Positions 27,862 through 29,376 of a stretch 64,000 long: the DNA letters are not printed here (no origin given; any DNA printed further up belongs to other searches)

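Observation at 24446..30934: AraC-controlled five-gene redox operon with a split enoate-reductase-like architecture and no obvious substrate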

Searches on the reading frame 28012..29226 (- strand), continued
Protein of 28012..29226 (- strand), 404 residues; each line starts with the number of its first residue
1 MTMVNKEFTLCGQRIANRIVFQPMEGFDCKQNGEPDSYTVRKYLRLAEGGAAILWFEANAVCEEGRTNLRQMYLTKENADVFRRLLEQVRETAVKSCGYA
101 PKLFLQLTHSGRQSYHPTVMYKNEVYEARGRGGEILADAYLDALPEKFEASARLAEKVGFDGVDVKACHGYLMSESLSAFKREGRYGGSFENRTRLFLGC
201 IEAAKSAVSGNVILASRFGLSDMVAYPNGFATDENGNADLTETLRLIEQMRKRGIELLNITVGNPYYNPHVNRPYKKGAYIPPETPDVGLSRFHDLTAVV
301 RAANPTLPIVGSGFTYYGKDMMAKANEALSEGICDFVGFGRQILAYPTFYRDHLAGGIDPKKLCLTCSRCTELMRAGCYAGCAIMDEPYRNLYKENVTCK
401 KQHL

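Call 84: search_solved_structures(query=L098:11206-13017:+, max_evalue=0.01)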
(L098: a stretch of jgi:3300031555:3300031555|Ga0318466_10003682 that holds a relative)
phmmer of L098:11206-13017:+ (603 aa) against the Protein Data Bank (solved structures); distinct sequences matched with E-value up to 0.01: 26.
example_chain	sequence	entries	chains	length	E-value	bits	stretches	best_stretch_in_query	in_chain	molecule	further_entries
8r73_A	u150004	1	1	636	2.4e-85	290.3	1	21-545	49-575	Heparinase II/III-like protein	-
8r75_A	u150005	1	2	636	3.4e-85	289.8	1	21-525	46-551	Heparinase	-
8r6z_B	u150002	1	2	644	3.6e-85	289.7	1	21-525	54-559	Heparinase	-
8r70_A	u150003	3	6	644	6.4e-84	285.6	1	21-525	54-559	Heparinase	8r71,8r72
9o3q_A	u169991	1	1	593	4.2e-06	28.6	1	159-437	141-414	PL35 chondroitinase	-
8khv_A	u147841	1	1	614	4.2e-06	28.6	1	189-442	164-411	Heparinase II/III-like protein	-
5leb_A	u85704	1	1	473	5e-06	28.3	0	269-337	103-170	DDD_D12_06_D12_06_D12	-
5le2_A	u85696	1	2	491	2.7e-05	25.9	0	269-320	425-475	DDD_D12_15_D12_15_D12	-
5oov_A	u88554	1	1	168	0.00014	23.6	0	269-314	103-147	DARPin ETVD-1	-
5lel_A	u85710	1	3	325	0.00029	22.5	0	269-320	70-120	DD_Off7_10_3G124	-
8khw_A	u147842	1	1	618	0.00036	22.2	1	198-442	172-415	DUF4962 domain-containing protein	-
5oos_A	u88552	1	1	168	0.0004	22.1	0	255-320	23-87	DARPin YTRL-2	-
5lea_A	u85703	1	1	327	0.00044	21.9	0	269-320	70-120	DD_Off7_12_3G124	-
5lem_A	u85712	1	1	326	0.00049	21.8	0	269-320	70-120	DD_Off7_11_3G124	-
5le9_A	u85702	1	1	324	0.00056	21.6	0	269-320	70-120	DD_Off7_09_3G124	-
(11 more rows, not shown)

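Call 85: search_protein_families(library=ncbifam, proteins=[L098:11206-13017:+, L098:9274-9978:+, L098:17289-18968:+, L096:15708-16166:+, L097:17959-20220:+, L097:11926-13941:+, L098:15522-16274:+, L096:14816-15550:+, L096:8026-9021:-], max_evalue=0.00001)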
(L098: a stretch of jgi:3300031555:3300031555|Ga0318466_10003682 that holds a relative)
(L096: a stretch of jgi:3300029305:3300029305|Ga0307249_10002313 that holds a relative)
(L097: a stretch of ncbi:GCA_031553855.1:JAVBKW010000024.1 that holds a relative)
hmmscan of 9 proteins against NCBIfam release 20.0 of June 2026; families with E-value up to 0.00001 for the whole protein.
L098:11206-13017:+ (603 aa): 0 families

L098:9274-9978:+ (234 aa): 224 families (the best 25 are shown)
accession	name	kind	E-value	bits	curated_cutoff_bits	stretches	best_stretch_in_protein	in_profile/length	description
NF005594.0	PRK07326.1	equivalog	2.1e-48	164.9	271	1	2-224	6-229/237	SDR family oxidoreductase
NF005559.1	PRK07231.1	subfamily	3.5e-47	161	215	1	2-189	4-194/249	glucose 1-dehydrogenase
NF005672.0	PRK07454.1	equivalog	2.8e-45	154.4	234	1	3-224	7-234/241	SDR family oxidoreductase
NF005878.0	PRK07825.1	subfamily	1.9e-44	152.1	287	1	2-215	9-221/278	short chain dehydrogenase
NF005806.0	PRK07666.1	equivalog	1.9e-43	148.5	286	1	2-226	7-236/239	3-ketoacyl-ACP reductase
NF006114.0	PRK08263.1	subfamily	2e-39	135.5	290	1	1-187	2-188/280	short chain dehydrogenase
NF004826.0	PRK06182.1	subfamily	2.7e-39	135.1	305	1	2-187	4-186/274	oxidoreductase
NF049977.1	KDhSphingRedKdsR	equivalog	7.9e-39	133.7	400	1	2-197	3-192/267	3-ketodihydrosphingosine reductase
NF004196.0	PRK05650.1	equivalog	1.2e-38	132.7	297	1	1-186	1-189/272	SDR family oxidoreductase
NF009093.0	PRK12429.1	subfamily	1.9e-38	132.3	258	1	2-180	5-186/259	3-hydroxybutyrate dehydrogenase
NF004824.0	PRK06180.1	subfamily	1.9e-38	132.2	298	1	2-185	4-187/279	oxidoreductase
TIGR01963.1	PHB_DH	subfamily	3.5e-38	131.3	307.05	1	3-183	2-185/255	3-hydroxybutyrate dehydrogenase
NF052558.1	MBtsdlDhBudC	equivalog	5.5e-38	131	270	1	2-188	3-189/250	meso-2,3-butanediol dehydrogenase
NF009468.0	PRK12826.1-4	equivalog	1.2e-37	130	318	1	2-184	7-193/256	SDR family oxidoreductase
NF004823.0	PRK06179.1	subfamily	2e-37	129.1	310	1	2-187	5-185/271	oxidoreductase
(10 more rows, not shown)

L098:17289-18968:+ (559 aa): 0 families

L096:15708-16166:+ (152 aa): 2 families
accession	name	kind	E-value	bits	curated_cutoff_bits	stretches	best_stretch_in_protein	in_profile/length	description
NF040884.1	acetylneur_anom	equivalog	1.2e-24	86.9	160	1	1-148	1-151/155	N-acetylneuraminate anomerase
TIGR00022.1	TIGR00022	subfamily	1.5e-24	86.4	45.5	1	1-149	1-152/155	YhcH/YjgK/YiaL family protein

L097:17959-20220:+ (753 aa): 9 families
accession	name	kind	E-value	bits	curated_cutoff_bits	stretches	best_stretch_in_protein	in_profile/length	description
TIGR04380.1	myo_inos_iolG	equivalog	5.4e-34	117.5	355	2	35-320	2-265/330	inositol 2-dehydrogenase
NF008607.0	PRK11579.1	subfamily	1.6e-21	76.7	330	2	442-611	29-194/346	oxidoreductase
NF040723.1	UDP-GlcNAcDh_Arch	equivalog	1.5e-20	73.9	450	2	424-710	11-269/302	UDP-N-acetylglucosamine 3-dehydrogenase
NF007574.0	PRK10206.1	equivalog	3.7e-17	62.4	352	2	103-225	64-185/345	oxidoreductase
NF052479.1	LevoglcsnDh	equivalog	1.4e-15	56.9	650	1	446-601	39-197/386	levoglucosan dehydrogenase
NF041392.1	XylDh_Gfo6_Halo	equivalog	1.2e-12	47.3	350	1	104-189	82-167/350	D-xylose 1-dehydrogenase Gfo6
NF052679.1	InsChiInosDhIolG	equivalog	2.9e-11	43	540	1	35-190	3-153/343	bifunctional inositol 2-dehydrogenase/D-chiro-inositol 1-dehydrogenase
NF058563.1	BT_2159_fam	equivalog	3.6e-09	36.1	650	0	36-180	2-138/350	disaccharide 3-dehydrogenase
NF058561.1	BT_2158_fam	equivalog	2.7e-07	29.6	750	1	33-185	34-177/487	glycoside 3-dehydrogenase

L097:11926-13941:+ (671 aa): 0 families

L098:15522-16274:+ (250 aa): 0 families

L096:14816-15550:+ (244 aa): 0 families

L096:8026-9021:- (331 aa): 0 families

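Call 98: predict_structure(alignment_id=A7)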
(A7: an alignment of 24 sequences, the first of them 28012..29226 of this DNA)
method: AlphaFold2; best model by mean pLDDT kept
length: 404 residues; sequences in the alignment: 24
mean_pLDDT: 89.7   pTM: 0.91
mean pLDDT of the five models: 89.7, 89.2, 87.5, 87.3, 86.7
residues with pLDDT >= 90: 286; 70-90: 87; 50-70: 17; < 50: 14
segments of 3 or more residues with pLDDT < 50: 268-277, 402-404
pLDDT, mean of each block of 10 residues (from residue 1): 90 97 84 94 96 95 92 97 98 98 97 89 83 89 98 98 90 92 92 97 97 95 89 93 98 97 59 44 76 93 97 89 95 95 94 93 87 81 91 79 45
secondary structure, 60 per line:
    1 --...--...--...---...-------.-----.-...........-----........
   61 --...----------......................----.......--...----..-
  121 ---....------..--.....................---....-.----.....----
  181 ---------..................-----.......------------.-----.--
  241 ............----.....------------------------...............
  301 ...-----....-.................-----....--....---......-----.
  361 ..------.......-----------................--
elements in order: E8-10 E13-15 E19-21 H37-47 E53-60 H76-97 E102-108 H124-127 H138-158 E162-165 H172-176 H190-207 E213-219 H241-252 E257-261 H286-303 E309-312 H314-330 E336-339 H342-345 H349-354 H369-375 H387-402

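Call 104: fold_search(model_id=the predicted structure, library=pdb)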
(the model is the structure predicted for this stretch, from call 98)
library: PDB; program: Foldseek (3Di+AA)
matches with E <= 10: 1739; with E <= 0.001: 673
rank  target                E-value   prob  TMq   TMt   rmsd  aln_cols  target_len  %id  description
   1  9iuv_A                1.3e-23  1.00  0.70  0.82   4.0       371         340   24  Crystal Structure of a PtOYE Mutant (ADes-5) (released 2025-08-27)
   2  5n6q_B                2.1e-23  1.00  0.71  0.80   3.2       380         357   23  Xenobiotic reductase A (XenA) from Pseudomonas putida in complex with 2-phenylacrylic acid (released 2017-05-17)
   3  5nux_A                2.5e-23  1.00  0.70  0.81   3.9       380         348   23  Thermus scotoductus SA-01 Ene-reductase double mutant TsER_C25D_I67T (released 2018-05-30)
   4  8uaj_A                3.9e-23  1.00  0.71  0.82   3.7       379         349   23  Succinate Bound Crystal Structure of Thermus scotoductus SA-01 Ene-reductase (released 2024-07-03)
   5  8x0j_A                5.5e-23  1.00  0.70  0.82   4.3       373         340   22  old yellow enzymes-Q102A/Y169F/R215A/R308A (released 2024-07-10)
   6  5ogt_A                7.3e-23  1.00  0.70  0.81   4.3       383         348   22  Thermus scotoductus SA-01 Ene-reductase triple mutant TsER_C25D_I67T_A102H (released 2018-08-01)
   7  5n6q_A                8.2e-23  1.00  0.70  0.79   3.3       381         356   22  Xenobiotic reductase A (XenA) from Pseudomonas putida in complex with 2-phenylacrylic acid (released 2017-05-17)
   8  8pun_A                9.7e-23  1.00  0.70  0.80   6.3       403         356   21  Old Yellow Enzyme from the thermophilic Ferrovum sp. JA12 (released 2023-08-02)
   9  3gr7_A                1.2e-22  1.00  0.69  0.82   4.3       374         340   22  Structure of OYE from Geobacillus kaustophilus, hexagonal crystal form (released 2010-03-31)
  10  8x0j_B                1.3e-22  1.00  0.70  0.82   4.3       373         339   22  old yellow enzymes-Q102A/Y169F/R215A/R308A (released 2024-07-10)
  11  3hf3_A                1.4e-22  1.00  0.71  0.81   3.5       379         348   22  Old Yellow Enzyme from Thermus scotoductus SA-01 (released 2010-02-23)
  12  8auf_B                1.5e-22  1.00  0.71  0.79   3.1       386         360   22  XenA Y183F variant in complex with ethyl (Z)-2-(hydroxyimino)-3-oxopentanoate (released 2023-03-01)
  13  3l65                  2.7e-22  1.00  0.71  0.79   3.3       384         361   23  Xenobiotic Reductase A - C25A Mutant (released 2010-03-23)
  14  1z41_A                3.2e-22  1.00  0.71  0.84   4.1       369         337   22  Crystal structure of oxidized YqjM from Bacillus subtilis (released 2005-05-17)
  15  4utj                  4.0e-22  1.00  0.70  0.79   3.2       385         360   22  XenA - oxidized - Y183F variant in complex with 8-hydroxycoumarin (released 2015-08-05)
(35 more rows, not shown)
